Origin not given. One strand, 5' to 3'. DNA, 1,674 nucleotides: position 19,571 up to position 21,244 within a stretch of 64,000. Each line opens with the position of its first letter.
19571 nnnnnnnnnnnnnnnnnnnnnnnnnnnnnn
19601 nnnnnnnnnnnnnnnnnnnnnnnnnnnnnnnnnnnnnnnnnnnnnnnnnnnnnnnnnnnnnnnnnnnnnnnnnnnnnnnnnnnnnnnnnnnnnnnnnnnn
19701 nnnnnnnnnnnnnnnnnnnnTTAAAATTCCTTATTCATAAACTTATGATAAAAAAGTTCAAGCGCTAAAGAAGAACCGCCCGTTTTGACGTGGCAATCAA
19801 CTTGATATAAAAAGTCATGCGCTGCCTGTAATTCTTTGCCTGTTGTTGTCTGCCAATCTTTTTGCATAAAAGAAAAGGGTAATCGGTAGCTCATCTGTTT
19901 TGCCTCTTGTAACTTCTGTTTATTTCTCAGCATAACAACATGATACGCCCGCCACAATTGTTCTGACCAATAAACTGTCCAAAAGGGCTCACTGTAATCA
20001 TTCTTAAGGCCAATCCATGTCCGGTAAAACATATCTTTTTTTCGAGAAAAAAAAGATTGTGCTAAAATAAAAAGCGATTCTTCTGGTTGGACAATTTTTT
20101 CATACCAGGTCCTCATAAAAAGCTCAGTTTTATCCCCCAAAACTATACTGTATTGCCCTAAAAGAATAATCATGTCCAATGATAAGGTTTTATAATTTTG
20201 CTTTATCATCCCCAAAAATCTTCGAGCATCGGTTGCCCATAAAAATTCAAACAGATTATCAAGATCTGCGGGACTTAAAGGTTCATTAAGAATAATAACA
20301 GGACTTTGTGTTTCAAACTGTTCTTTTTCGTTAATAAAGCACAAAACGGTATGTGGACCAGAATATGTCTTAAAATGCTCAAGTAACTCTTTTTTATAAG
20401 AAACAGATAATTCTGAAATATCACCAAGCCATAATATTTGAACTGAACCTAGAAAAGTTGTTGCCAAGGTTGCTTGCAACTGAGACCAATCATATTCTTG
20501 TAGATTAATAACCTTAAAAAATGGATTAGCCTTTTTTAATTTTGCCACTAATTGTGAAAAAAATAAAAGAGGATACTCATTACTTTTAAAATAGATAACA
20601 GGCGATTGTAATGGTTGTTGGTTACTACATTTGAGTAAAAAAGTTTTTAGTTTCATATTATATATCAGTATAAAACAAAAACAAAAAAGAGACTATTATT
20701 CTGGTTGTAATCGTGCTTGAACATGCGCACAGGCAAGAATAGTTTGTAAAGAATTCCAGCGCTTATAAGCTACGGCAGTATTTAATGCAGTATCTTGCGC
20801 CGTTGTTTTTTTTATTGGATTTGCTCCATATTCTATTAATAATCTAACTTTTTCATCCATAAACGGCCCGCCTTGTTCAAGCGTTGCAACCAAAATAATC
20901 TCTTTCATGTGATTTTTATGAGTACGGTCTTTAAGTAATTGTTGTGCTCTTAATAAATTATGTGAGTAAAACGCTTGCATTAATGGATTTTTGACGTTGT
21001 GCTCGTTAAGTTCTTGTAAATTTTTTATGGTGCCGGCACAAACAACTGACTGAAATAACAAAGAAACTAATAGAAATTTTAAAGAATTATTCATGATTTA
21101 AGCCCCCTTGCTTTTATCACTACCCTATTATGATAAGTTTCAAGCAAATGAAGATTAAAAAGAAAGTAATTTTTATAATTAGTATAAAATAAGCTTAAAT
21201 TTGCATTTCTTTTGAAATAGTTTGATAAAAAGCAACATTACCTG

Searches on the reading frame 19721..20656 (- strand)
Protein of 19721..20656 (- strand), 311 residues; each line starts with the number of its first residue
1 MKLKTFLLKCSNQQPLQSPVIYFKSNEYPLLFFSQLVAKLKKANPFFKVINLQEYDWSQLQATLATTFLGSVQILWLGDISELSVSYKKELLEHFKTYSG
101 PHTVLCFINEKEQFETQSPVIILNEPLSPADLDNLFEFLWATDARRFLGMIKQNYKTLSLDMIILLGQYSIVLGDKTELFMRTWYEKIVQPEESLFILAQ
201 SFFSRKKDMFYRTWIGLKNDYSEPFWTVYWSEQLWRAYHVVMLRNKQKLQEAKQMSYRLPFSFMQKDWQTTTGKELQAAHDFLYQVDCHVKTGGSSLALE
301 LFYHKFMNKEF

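Call 7: search_protein_families(library=pfam, proteins=[window:19721-20656:-], max_evalue=0.1)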
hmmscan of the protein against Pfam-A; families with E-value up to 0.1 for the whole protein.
window:19721-20656:- (311 aa): 0 families

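Call 23: list_cluster_members(proteins=[P0007, P0012, window:19721-20656:-, window:21195-21953:-])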
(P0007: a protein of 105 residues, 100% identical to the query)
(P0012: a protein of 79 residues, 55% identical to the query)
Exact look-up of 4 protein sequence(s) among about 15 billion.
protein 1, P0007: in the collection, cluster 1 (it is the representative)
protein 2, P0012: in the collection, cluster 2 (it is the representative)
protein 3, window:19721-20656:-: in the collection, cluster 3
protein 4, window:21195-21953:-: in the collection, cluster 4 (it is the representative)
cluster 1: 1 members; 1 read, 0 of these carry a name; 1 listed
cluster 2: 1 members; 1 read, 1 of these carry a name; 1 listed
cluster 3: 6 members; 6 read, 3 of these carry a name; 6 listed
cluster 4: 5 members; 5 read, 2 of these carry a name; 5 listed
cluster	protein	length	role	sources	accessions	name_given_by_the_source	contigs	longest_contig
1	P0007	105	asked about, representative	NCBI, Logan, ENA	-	-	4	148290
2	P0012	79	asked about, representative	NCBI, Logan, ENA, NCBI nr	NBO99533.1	MAG: hypothetical protein EBU90_05300 [Proteobacteria bacterium] | hypothetical protein [Pseudomonadota bacterium]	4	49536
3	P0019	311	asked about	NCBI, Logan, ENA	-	-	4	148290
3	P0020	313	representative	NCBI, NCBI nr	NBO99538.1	MAG: hypothetical protein EBU90_05325 [Proteobacteria bacterium] | hypothetical protein [Pseudomonadota bacterium]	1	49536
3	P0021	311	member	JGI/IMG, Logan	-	hypothetical protein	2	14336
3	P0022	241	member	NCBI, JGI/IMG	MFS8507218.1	MAG: hypothetical protein LVQ75_03850 [Candidatus Babeliales bacterium] | hypothetical protein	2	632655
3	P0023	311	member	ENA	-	-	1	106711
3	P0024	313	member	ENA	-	-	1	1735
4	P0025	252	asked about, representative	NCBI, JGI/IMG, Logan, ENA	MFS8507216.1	MAG: ribonuclease PH [Candidatus Babeliales bacterium] | ribonuclease PH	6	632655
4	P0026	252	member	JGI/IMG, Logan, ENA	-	ribonuclease PH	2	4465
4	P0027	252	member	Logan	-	-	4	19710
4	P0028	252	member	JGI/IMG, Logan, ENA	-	-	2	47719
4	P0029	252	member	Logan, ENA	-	-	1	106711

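Call 62: find_related_loci(query=A6, collection=metagenome_contigs, flank=4500)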
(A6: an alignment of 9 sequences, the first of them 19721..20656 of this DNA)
Query A6 (311 aa) in metagenome_contigs; peptide patterns used: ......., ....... (x = any residue, [..] = any of these).
153 stretches matched a pattern; 2 encode a relative of the query (tblastn E <= 1e-3); 2 distinct loci.
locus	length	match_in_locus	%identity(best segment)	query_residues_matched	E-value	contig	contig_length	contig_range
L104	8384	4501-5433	87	1-311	0e+0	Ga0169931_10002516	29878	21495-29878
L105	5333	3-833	88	35-311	1e-173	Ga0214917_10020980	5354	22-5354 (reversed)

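Call 64: search_protein_families(library=ncbifam, proteins=[window:19721-20656:-], max_evalue=0.1)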
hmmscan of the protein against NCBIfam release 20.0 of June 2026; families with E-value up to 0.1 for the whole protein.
window:19721-20656:- (311 aa): 0 families

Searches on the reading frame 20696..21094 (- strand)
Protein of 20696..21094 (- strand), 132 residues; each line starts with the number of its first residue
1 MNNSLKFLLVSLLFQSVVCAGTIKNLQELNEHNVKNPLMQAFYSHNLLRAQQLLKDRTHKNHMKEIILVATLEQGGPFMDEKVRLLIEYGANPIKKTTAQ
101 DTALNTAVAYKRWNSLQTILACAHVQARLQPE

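Call 7: search_protein_families(library=pfam, proteins=[window:20696-21094:-], max_evalue=0.1)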
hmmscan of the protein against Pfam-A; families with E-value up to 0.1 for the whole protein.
window:20696-21094:- (132 aa): 1 family
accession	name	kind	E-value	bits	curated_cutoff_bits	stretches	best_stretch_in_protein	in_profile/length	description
PF12796.13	Ank_2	-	0.00086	20.3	27.3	1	38-121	1-81/90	Ankyrin repeats (3 copies)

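Call 64: search_protein_families(library=ncbifam, proteins=[window:20696-21094:-], max_evalue=0.1)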
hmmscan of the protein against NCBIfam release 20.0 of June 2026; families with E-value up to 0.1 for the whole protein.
window:20696-21094:- (132 aa): 0 families
